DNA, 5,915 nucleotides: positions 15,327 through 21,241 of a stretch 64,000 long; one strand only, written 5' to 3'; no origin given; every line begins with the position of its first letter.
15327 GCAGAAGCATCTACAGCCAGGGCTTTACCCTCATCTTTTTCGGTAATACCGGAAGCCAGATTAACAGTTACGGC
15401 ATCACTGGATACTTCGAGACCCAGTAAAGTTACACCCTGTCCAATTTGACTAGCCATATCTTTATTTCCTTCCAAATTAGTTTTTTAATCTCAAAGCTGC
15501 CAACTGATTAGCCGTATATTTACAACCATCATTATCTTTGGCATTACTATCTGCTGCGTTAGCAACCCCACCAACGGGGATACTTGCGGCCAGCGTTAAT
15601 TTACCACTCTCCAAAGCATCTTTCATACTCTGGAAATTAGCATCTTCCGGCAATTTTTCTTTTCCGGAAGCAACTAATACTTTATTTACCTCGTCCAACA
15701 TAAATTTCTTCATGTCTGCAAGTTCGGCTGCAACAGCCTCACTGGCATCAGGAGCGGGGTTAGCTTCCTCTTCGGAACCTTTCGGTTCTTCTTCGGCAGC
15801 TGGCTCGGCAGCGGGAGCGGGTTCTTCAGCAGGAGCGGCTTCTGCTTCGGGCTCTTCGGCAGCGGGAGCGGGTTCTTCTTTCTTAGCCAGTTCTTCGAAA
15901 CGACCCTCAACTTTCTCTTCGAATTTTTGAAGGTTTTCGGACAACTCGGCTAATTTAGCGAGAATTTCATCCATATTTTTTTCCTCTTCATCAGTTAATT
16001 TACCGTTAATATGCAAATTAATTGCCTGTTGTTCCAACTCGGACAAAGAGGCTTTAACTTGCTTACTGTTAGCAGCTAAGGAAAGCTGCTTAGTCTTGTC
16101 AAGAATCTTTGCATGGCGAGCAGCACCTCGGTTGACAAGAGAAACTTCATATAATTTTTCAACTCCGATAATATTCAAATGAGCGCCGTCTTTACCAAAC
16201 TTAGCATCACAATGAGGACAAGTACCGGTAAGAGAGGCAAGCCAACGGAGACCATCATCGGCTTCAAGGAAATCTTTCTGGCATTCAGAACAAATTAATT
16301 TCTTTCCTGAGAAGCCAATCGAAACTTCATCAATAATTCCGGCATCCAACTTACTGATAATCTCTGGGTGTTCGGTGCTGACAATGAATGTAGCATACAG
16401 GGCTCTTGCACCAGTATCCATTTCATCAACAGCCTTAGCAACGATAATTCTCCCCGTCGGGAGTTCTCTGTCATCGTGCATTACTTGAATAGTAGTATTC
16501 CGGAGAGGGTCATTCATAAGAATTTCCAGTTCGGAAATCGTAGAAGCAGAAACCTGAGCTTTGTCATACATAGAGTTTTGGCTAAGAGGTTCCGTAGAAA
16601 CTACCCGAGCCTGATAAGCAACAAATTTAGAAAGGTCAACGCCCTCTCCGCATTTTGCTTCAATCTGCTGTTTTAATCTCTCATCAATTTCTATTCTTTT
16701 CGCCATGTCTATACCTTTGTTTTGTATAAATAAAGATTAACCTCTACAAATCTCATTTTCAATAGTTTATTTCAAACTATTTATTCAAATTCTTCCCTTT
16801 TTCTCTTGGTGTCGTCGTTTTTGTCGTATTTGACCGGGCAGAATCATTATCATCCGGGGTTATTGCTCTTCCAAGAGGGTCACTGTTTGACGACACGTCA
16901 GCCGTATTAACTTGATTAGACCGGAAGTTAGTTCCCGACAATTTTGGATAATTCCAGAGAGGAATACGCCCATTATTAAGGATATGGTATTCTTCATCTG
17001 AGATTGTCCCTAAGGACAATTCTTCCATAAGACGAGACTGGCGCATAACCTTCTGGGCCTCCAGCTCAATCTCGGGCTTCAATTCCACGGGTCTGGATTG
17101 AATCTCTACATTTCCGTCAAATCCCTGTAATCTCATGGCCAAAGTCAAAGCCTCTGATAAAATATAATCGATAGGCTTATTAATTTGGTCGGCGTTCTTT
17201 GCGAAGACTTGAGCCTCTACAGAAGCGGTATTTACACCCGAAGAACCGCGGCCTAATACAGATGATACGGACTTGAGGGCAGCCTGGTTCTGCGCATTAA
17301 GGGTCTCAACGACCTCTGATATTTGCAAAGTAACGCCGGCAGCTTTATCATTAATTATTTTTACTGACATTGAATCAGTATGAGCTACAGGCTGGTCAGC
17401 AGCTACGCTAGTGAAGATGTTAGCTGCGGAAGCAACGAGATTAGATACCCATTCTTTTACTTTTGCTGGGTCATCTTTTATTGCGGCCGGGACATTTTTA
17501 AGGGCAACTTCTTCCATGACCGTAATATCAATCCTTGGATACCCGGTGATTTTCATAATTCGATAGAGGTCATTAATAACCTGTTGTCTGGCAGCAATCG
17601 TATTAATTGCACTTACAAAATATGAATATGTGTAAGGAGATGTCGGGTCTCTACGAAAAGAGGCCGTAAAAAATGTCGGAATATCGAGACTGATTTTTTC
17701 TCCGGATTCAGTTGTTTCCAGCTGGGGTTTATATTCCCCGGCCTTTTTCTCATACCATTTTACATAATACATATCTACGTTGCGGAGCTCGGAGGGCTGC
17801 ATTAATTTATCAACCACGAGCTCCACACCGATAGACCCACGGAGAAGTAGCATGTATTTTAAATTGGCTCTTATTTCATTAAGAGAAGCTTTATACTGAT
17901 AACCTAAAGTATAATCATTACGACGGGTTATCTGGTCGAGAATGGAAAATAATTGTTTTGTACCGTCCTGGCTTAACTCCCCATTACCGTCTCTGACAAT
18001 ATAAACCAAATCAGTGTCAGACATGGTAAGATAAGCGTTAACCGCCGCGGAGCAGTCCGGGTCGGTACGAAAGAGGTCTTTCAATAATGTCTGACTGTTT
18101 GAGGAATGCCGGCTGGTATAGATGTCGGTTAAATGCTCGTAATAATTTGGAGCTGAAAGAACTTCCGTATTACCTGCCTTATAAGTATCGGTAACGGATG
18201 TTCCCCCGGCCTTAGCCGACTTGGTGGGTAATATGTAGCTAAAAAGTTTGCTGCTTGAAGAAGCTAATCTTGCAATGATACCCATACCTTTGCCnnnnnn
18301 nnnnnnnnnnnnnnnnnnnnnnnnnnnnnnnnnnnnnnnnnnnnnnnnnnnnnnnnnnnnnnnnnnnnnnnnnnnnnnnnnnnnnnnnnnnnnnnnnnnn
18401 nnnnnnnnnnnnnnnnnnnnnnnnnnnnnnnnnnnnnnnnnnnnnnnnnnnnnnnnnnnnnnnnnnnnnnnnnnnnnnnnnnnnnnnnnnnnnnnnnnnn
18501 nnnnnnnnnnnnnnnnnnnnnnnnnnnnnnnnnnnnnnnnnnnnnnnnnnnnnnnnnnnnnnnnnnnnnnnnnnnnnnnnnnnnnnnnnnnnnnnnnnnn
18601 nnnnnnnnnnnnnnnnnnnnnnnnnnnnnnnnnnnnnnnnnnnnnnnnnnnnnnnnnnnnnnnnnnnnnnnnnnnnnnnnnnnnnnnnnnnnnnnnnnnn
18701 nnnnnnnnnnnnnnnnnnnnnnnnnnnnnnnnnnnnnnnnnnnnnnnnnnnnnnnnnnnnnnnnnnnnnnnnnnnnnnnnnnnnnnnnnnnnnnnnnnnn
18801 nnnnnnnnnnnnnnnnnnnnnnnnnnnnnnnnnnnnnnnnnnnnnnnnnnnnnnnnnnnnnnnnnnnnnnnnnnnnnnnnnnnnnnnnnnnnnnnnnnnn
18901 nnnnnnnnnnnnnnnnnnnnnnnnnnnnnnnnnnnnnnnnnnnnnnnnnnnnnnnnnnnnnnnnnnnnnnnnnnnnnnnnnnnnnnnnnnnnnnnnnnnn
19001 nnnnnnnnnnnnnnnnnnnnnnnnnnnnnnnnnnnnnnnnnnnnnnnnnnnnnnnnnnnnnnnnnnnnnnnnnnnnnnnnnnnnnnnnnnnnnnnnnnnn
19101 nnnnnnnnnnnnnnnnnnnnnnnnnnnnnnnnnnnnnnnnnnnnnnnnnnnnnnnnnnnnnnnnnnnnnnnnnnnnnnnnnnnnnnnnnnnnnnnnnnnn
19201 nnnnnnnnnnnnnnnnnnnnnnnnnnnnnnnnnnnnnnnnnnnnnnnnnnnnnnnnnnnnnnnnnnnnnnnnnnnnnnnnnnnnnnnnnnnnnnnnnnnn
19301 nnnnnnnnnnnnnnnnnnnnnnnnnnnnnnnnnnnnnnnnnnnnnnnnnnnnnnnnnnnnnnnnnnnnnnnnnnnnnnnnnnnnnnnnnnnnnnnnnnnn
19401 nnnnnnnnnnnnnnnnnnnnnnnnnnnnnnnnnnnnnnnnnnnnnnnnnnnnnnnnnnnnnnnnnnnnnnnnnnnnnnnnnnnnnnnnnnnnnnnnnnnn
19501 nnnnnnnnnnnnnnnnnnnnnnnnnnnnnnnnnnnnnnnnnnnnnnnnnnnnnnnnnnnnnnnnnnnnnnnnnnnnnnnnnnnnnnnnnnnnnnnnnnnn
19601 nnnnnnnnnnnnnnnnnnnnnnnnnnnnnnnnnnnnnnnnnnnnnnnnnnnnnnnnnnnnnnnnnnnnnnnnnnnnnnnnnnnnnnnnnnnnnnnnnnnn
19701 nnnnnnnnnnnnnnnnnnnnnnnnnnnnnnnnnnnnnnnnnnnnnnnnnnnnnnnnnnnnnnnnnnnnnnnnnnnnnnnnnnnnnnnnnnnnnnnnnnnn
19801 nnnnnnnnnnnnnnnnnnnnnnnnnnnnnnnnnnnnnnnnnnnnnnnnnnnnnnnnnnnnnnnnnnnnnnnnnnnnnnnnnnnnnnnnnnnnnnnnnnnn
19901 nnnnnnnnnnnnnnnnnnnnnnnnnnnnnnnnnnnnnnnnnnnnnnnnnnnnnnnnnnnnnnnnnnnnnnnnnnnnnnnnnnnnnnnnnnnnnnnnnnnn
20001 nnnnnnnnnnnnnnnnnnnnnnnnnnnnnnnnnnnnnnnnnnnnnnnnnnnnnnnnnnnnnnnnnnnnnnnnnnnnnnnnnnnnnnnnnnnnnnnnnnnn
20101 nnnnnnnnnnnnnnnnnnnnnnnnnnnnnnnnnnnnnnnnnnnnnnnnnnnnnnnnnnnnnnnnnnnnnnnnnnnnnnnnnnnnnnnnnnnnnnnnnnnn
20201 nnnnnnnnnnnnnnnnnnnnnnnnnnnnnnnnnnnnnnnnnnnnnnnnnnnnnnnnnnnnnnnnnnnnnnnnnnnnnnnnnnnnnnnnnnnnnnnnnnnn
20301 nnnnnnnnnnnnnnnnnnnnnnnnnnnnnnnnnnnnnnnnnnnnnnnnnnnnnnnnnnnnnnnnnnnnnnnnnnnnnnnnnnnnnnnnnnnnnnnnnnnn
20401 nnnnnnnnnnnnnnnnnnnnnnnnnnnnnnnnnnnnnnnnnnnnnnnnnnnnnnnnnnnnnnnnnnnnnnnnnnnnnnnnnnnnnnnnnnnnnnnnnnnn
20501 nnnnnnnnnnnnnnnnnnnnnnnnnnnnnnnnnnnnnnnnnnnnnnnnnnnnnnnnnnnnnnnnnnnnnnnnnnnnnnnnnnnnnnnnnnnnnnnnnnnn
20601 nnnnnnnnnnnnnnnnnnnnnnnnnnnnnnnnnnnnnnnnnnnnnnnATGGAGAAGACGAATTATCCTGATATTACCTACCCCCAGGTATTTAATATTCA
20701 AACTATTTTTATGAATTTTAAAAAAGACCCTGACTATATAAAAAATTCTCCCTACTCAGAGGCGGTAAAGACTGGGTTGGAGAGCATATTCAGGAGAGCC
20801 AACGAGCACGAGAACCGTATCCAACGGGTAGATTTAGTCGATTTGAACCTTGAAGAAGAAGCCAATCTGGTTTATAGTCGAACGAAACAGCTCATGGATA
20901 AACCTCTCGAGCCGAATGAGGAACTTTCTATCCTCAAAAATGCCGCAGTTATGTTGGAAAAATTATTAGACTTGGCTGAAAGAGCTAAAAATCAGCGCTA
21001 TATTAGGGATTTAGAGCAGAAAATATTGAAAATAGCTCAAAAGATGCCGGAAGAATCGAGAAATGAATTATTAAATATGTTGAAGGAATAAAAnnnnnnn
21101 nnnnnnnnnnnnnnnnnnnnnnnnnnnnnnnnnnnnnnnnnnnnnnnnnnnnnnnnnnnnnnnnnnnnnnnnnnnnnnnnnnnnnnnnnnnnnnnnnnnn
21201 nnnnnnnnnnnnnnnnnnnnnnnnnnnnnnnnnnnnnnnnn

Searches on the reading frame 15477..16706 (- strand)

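Call 46: search_protein_families(library=phrogs, max_evalue=0.00001, proteins=[window:15477-16706:-])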
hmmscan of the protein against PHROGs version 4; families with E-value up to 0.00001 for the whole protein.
window:15477-16706:- (409 aa): 1 family
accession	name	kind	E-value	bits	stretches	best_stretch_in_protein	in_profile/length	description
phrog_37797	-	unknown function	7.5e-43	148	1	1-387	1-380/398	-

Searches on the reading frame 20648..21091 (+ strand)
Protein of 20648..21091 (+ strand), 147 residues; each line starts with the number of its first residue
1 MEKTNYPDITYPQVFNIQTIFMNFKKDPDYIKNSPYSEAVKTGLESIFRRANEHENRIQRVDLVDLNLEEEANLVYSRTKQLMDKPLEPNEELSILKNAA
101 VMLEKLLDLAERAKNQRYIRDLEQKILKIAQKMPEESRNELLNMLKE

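Call 36: search_protein_families(library=pfam, alignment_id=A3, max_evalue=0.01)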
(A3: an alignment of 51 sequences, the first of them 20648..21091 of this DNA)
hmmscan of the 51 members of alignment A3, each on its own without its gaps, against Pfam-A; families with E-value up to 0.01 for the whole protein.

A. member 1, window:20648-21091:+ (147 aa): 2 families
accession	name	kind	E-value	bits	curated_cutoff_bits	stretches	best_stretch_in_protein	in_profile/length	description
PF22822.1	MrpR_N_CB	-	0.0029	18.7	27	1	30-77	10-54/79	MrpR, N-terminal core-binding domain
PF16987.10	KIX_2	-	0.0061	16.9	25.6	0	68-138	10-81/83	KIX domain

B. families by the number of members that match (of 51 scanned): 23 families
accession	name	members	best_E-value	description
PF11195.14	Tad2-like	2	1.3e-10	Thoeris anti-defense 2-like domain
PF02739.22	5_3_exonuc_N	1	2.3e-17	5'-3' exonuclease, N-terminal resolvase-like domain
PF00929.31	RNase_T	1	1.3e-12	Exonuclease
PF14528.11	LAGLIDADG_3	1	1.6e-09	LAGLIDADG-like domain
PF01367.25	5_3_exonuc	1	1.3e-07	5'-3' exonuclease, C-terminal SAM fold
PF07603.17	Lcl_C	1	7.1e-06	Lcl C-terminal domain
PF14890.11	Intein_splicing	1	8.9e-06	Intein splicing domain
PF19445.4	eIF3h_C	1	0.00067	C-terminal region of eIF3h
PF15619.11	Lebercilin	1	0.0012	Ciliary protein causing Leber congenital amaurosis disease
PF05714.16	PFam54_60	1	0.0019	Borrelia Bbcrasp-1 domain containing protein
PF01166.23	TSC22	1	0.0026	TSC-22/dip/bun family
PF22822.1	MrpR_N_CB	1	0.0029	MrpR, N-terminal core-binding domain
PF21877.2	PH_NF1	1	0.0029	PH domain-like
PF13482.12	RNase_H_2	1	0.0036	RNase_H superfamily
PF13542.12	HTH_Tnp_ISL3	1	0.0042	Helix-turn-helix domain of transposase family ISL3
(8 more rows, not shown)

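Call 47: search_protein_families(library=pfam, max_evalue=0.05, proteins=[window:20648-21091:+])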
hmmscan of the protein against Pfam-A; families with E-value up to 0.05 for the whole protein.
window:20648-21091:+ (147 aa): 2 families
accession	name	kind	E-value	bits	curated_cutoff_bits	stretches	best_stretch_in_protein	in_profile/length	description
PF22822.1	MrpR_N_CB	-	0.0029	18.7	27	1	30-77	10-54/79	MrpR, N-terminal core-binding domain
PF16987.10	KIX_2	-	0.0061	16.9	25.6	1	68-138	10-81/83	KIX domain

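Call 86: search_protein_families(library=ncbifam, max_evalue=0.05, proteins=[window:20648-21091:+])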
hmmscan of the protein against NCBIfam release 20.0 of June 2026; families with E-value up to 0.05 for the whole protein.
window:20648-21091:+ (147 aa): 0 families
